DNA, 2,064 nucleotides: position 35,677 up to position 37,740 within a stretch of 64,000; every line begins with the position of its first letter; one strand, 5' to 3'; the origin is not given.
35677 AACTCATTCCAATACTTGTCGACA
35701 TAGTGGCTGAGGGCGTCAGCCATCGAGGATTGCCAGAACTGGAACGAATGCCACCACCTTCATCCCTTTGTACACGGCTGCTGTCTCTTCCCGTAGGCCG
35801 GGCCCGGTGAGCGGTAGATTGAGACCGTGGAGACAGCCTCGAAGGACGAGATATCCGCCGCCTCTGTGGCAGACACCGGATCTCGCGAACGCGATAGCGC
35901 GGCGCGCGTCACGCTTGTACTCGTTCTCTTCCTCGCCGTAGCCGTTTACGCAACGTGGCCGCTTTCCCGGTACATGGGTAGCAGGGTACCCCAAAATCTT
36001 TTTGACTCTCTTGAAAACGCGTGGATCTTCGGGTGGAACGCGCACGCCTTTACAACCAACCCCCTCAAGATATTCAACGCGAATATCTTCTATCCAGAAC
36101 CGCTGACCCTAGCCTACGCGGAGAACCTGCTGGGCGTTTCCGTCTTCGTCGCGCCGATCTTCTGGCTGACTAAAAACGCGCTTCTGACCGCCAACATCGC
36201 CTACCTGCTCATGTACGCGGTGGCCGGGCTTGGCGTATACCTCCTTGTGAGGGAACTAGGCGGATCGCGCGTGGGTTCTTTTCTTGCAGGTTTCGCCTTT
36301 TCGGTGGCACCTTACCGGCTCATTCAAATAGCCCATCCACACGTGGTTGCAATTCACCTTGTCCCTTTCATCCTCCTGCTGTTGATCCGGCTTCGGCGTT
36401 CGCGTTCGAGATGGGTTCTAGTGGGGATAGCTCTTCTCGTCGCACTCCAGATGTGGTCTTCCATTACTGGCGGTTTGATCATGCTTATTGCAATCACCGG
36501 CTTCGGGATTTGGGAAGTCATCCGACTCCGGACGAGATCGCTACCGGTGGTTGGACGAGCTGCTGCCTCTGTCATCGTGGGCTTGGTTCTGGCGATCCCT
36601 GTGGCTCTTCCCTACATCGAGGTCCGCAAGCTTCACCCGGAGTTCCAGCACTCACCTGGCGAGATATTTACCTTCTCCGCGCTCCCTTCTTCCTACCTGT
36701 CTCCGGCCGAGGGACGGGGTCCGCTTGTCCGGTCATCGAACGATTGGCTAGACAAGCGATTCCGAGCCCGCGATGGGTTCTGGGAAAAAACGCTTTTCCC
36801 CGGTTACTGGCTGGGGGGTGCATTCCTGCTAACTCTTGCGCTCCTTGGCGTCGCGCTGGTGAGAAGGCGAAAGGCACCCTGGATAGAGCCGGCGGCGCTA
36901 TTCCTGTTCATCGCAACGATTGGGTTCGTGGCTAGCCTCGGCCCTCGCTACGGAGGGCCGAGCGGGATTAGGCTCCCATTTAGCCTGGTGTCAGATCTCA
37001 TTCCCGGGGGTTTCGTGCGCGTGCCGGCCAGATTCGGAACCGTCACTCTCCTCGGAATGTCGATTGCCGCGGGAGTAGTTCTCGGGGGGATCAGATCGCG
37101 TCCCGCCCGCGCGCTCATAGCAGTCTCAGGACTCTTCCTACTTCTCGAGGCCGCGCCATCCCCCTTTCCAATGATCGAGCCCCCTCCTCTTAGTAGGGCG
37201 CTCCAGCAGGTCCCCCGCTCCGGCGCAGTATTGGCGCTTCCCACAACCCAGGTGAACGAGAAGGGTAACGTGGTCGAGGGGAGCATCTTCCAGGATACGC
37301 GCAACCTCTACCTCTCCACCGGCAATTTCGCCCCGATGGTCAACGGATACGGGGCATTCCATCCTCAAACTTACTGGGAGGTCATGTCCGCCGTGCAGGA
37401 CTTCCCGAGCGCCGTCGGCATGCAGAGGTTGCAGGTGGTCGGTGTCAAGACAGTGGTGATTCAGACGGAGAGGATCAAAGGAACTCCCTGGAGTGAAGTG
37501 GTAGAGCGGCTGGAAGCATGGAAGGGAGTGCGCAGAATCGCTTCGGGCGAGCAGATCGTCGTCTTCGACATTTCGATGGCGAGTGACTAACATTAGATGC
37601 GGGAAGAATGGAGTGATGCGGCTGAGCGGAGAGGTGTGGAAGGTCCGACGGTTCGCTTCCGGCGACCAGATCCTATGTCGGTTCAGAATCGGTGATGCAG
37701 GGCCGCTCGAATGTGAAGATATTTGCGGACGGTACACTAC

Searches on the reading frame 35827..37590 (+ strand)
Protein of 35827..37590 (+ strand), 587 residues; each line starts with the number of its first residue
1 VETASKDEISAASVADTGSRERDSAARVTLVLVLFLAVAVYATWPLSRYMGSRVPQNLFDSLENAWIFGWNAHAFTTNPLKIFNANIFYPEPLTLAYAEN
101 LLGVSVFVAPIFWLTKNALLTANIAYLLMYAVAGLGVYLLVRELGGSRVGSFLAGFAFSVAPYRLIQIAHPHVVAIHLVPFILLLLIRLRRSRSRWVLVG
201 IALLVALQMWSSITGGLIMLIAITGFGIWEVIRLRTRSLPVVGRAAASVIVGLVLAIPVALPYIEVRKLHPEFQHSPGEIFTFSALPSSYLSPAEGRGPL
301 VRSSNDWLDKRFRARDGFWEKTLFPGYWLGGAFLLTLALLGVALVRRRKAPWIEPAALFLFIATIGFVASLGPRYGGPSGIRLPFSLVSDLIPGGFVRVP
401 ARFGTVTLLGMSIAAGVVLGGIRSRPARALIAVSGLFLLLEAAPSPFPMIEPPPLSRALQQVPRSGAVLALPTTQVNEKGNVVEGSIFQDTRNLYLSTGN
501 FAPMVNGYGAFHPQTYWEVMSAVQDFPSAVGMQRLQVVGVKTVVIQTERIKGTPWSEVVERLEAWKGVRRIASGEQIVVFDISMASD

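Call 10: search_protein_families(library=pfam, proteins=[window:35827-37590:+], max_evalue=0.01)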
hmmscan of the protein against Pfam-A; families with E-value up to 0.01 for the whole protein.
window:35827-37590:+ (587 aa): 1 family
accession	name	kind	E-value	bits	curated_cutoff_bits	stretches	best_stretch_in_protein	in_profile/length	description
PF10131.15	PTPS_related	-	0.0072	15.3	26.4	0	108-256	12-161/621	6-pyruvoyl-tetrahydropterin synthase related domain; membrane protein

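Call 23: find_homologous_proteins(query=window:35827-37590:+, max_evalue=1e-10)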
Query window:35827-37590:+ (587 aa): 85 proteins with E <= 1e-10 among 8000 candidates.
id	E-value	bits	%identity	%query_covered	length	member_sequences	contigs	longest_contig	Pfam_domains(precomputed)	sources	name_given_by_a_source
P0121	0.0e+0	1286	100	100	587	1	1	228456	-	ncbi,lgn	-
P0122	2.9e-169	582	51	96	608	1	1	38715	-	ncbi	-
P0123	5.1e-164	565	50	95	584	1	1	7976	-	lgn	-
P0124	7.8e-160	551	50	94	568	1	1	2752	-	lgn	-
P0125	2.5e-156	540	49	92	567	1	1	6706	-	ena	-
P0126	6.3e-154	532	47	93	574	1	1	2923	PF19830.5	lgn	-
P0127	2.7e-152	526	48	95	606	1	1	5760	PF19510.6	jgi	jgi:hypothetical protein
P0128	1.0e-150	521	47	93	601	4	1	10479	-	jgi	jgi:hypothetical protein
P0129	1.5e-148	514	47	95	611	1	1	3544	-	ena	-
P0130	3.3e-142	493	45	97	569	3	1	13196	PF10131.16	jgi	jgi:hypothetical protein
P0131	1.3e-140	488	45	94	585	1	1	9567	-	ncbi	-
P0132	3.9e-140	486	46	96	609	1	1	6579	PF10131.16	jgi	jgi:hypothetical protein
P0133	6.2e-140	486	45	95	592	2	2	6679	-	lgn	-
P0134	8.5e-140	485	46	96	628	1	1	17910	-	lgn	-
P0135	4.0e-137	476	45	94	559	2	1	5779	-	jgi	jgi:hypothetical protein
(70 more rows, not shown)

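Call 25: find_encoding_contigs(protein=P0122, flank=8000, max_places=2)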
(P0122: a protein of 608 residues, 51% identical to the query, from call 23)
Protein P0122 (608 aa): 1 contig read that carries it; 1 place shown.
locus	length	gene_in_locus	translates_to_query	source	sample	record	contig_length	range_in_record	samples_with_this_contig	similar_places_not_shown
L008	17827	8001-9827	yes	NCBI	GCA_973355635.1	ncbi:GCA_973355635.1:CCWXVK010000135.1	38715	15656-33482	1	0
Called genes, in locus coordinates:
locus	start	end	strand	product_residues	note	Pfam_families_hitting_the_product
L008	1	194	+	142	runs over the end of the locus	-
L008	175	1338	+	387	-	PF13439:Glyco_transf_4 (weak), PF20706:GT4-conflict (weak), PF00534:Glycos_transf_1, PF13692:Glyco_trans_1_4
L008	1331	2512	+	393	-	PF13579:Glyco_trans_4_4, PF00534:Glycos_transf_1, PF13692:Glyco_trans_1_4, PF13524:Glyco_trans_1_2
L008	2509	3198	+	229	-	PF13439:Glyco_transf_4 (faint)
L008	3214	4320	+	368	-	PF01209:Ubie_methyltran (weak), PF13489:Methyltransf_23, PF08241:Methyltransf_11, PF08242:Methyltransf_12, PF13649:Methyltransf_25, PF13847:Methyltransf_31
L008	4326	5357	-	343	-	PF08003:Methyltransf_9 (faint), PF13489:Methyltransf_23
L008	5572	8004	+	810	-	PF07250:Glyoxal_oxid_N, PF09118:GO-like_E_set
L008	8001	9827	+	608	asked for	-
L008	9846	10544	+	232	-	PF00535:Glycos_transf_2, PF10111:Glyco_tranf_2_2 (weak), PF13641:Glyco_tranf_2_3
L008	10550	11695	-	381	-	-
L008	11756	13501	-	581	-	PF10131:PTPS_related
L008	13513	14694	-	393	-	-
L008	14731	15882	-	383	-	PF01041:DegT_DnrJ_EryC1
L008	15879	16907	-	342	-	PF01408:GFO_IDH_MocA, PF22725:GFO_IDH_MocA_C3, PF02894:GFO_IDH_MocA_C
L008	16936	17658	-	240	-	PF00535:Glycos_transf_2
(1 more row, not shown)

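Call 67: search_protein_families(library=ncbifam, proteins=[window:35827-37590:+], max_evalue=0.01)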
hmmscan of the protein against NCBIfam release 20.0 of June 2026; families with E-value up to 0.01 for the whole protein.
window:35827-37590:+ (587 aa): 0 families

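Call 77: search_solved_structures(query=window:35827-37590:+, max_evalue=1)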
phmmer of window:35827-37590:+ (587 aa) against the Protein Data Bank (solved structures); distinct sequences matched with E-value up to 1: 0.

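Call 83: search_solved_structures(query=A5, max_evalue=1)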
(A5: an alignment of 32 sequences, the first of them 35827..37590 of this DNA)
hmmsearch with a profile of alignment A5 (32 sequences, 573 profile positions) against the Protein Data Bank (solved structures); distinct sequences matched with E-value up to 1: 0.

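Call 95: predict_structure(alignment_id=A5)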
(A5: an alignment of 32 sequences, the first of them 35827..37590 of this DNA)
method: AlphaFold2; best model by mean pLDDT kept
length: 587 residues; sequences in the alignment: 32
mean_pLDDT: 93.0   pTM: 0.92
mean pLDDT of the five models: 93.0, 92.1, 91.9, 91.7, 91.1
residues with pLDDT >= 90: 508; 70-90: 51; 50-70: 14; < 50: 14
segments of 3 or more residues with pLDDT < 50: 1-10
pLDDT, mean of each block of 10 residues (from residue 1): 43 51 84 97 95 96 98 96 97 96 97 98 98 98 93 97 94 97 97 95 98 96 98 97 98 97 94 90 96 83 92 91 96 96 95 96 98 92 91 81 98 96 84 93 88 94 95 95 95 97 96 95 96 97 97 97 97 96 89
secondary structure, 60 per line:
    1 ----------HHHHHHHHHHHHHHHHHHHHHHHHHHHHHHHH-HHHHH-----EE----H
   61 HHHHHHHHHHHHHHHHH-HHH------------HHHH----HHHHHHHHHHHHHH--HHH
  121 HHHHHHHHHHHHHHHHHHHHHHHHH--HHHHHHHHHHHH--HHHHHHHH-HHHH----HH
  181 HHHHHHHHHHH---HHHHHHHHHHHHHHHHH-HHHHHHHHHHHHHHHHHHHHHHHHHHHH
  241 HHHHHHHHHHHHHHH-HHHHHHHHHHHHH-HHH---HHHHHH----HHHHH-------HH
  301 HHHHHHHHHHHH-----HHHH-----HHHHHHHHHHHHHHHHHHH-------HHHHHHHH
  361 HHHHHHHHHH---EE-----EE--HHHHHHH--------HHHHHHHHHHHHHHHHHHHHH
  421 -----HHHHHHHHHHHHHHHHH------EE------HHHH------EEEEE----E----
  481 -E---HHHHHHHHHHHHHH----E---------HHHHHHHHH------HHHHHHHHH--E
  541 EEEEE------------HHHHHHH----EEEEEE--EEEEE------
elements in order: H11-42 H44-48 H60-77 H94-97 H102-115 H118-145 H148-159 H162-169 H171-174 H179-191 H195-211 H213-255 H257-269 H277-282 H287-291 H299-312 H318-321 H327-345 H353-370 H385-391 H400-420 H426-442 H457-460 E467-471 H486-499 H514-522 H529-537 E540-545 H558-564 E569-574 E577-581

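Call 98: fold_search(model_id=the predicted structure, library=pdb)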
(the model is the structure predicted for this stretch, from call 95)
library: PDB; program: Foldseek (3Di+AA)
matches with E <= 10: 265; with E <= 0.001: 20
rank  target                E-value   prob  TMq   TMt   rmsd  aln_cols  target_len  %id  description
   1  7oci_F                3.3e-08  1.00  0.51  0.48  12.1       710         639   10  Cryo-EM structure of yeast Ost6p containing oligosaccharyltransferase complex (released 2022-02-16)
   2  6c26_A                8.1e-08  1.00  0.52  0.48  13.7       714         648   10  The Cryo-EM structure of a eukaryotic oligosaccharyl transferase complex (released 2018-01-31)
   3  8b6l_I                8.8e-08  1.00  0.47  0.42  14.9       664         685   11  Subtomogram average of the human Sec61-TRAP-OSTA-translocon (released 2022-12-07)
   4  8agb_A                9.6e-08  1.00  0.50  0.46  12.3       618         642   11  Structure of yeast oligosaccharylransferase complex with lipid-linked oligosaccharide bound (released 2022-12-07)
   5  9n9j_I                2.0e-07  1.00  0.46  0.40  18.9       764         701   10  Structure of a GRP94 folding intermediate engaged with a CCDC134- and FKBP11-bound secretory translocon (released 2025-11-19)
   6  6ftg_5                2.1e-07  1.00  0.44  0.41  17.3       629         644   10  Subtomogram average of OST-containing ribosome-translocon complexes from canine rough microsomal membranes (released 2018-03-21)
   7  6ezn_F                2.7e-07  1.00  0.53  0.48  11.8       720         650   10  Cryo-EM structure of the yeast oligosaccharyltransferase (OST) complex (released 2018-01-17)
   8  8age_A                6.2e-07  1.00  0.51  0.47  12.9       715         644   11  Structure of yeast oligosaccharylransferase complex with acceptor peptide bound (released 2022-12-07)
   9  7zli_A                9.2e-07  1.00  0.46  0.42  17.1       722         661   11  Cryo-EM structure of C-mannosyltransferase CeDPY19, in complex with Dol25-P-Man and bound to CMT2-Fab and anti-Fab nan (released 2023-01-11)
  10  8agc_A                1.0e-06  1.00  0.49  0.42  17.4       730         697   10  Structure of yeast oligosaccharylransferase complex with lipid-linked oligosaccharide and non-acceptor peptide bound (released 2022-12-07)
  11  6s7o_A                1.6e-06  1.00  0.51  0.46  13.7       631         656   11  Cryo-EM structure of human oligosaccharyltransferase complex OST-A (released 2019-12-18)
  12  8pn9_A                2.2e-06  1.00  0.51  0.47  13.4       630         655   11  Structure of human oligosaccharyltransferase OST-A complex bound to NGI-1 (released 2024-05-08)
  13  5ezm                  7.3e-06  1.00  0.39  0.42  17.4       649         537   11  Crystal Structure of ArnT from Cupriavidus metallidurans in the apo state (released 2016-02-17)
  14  7zlh_A                1.0e-05  1.00  0.43  0.40  17.5       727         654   10  Cryo-EM structure of C-mannosyltransferase CeDPY19, in apo state, bound to CMT2-Fab and anti-Fab nanobody (released 2023-01-11)
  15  7zlg_A                1.5e-05  1.00  0.48  0.44  10.4       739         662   11  Cryo-EM structure of C-mannosyltransferase CeDPY19, in complex with acceptor peptide and bound to CMT2-Fab and anti-Fa (released 2023-01-11)
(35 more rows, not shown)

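Call 109: find_encoding_contigs(protein=P0123, flank=6000, max_places=2)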
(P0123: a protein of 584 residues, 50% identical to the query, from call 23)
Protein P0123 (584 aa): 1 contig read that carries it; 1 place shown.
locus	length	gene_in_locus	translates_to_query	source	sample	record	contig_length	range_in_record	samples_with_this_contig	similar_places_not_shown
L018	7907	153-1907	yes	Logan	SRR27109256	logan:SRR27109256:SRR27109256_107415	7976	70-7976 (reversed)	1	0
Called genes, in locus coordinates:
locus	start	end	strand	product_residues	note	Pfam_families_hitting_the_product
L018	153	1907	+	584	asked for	-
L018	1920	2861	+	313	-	PF08241:Methyltransf_11, PF08242:Methyltransf_12 (weak), PF13649:Methyltransf_25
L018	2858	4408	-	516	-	PF00534:Glycos_transf_1, PF13692:Glyco_trans_1_4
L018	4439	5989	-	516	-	PF00534:Glycos_transf_1, PF13692:Glyco_trans_1_4, PF13524:Glyco_trans_1_2 (weak)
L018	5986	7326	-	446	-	PF00535:Glycos_transf_2, PF13641:Glyco_tranf_2_3 (faint)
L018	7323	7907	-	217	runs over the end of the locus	?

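Call 110: find_encoding_contigs(protein=P0131, flank=8000, max_places=2)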
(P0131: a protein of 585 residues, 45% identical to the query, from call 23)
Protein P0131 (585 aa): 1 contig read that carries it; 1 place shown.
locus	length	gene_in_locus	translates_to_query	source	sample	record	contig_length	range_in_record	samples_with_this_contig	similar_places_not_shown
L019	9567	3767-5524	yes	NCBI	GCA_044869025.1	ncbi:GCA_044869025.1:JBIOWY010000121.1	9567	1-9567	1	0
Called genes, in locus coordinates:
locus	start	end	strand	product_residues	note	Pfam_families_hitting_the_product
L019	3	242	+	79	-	?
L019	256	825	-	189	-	PF00132:Hexapep (weak), PF14602:Hexapep_2 (faint), PF25087:GMPPB_C (faint), PF00132:Hexapep (weak)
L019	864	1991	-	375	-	PF00155:Aminotran_1_2, PF00266:Aminotran_5, PF01041:DegT_DnrJ_EryC1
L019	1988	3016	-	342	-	PF01408:GFO_IDH_MocA, PF03447:NAD_binding_3 (weak), PF03807:F420_oxidored (weak), PF22725:GFO_IDH_MocA_C3, PF02894:GFO_IDH_MocA_C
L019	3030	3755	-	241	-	PF00535:Glycos_transf_2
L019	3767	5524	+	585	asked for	-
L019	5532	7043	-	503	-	-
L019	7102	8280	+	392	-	PF00535:Glycos_transf_2, PF13641:Glyco_tranf_2_3, PF13632:Glyco_trans_2_3 (weak)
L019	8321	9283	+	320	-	PF01370:Epimerase, PF02719:Polysacc_synt_2 (faint), PF04321:RmlD_sub_bind, PF05368:NmrA (weak), PF16363:GDP_Man_Dehyd, PF13460:NAD_binding_10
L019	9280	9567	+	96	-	?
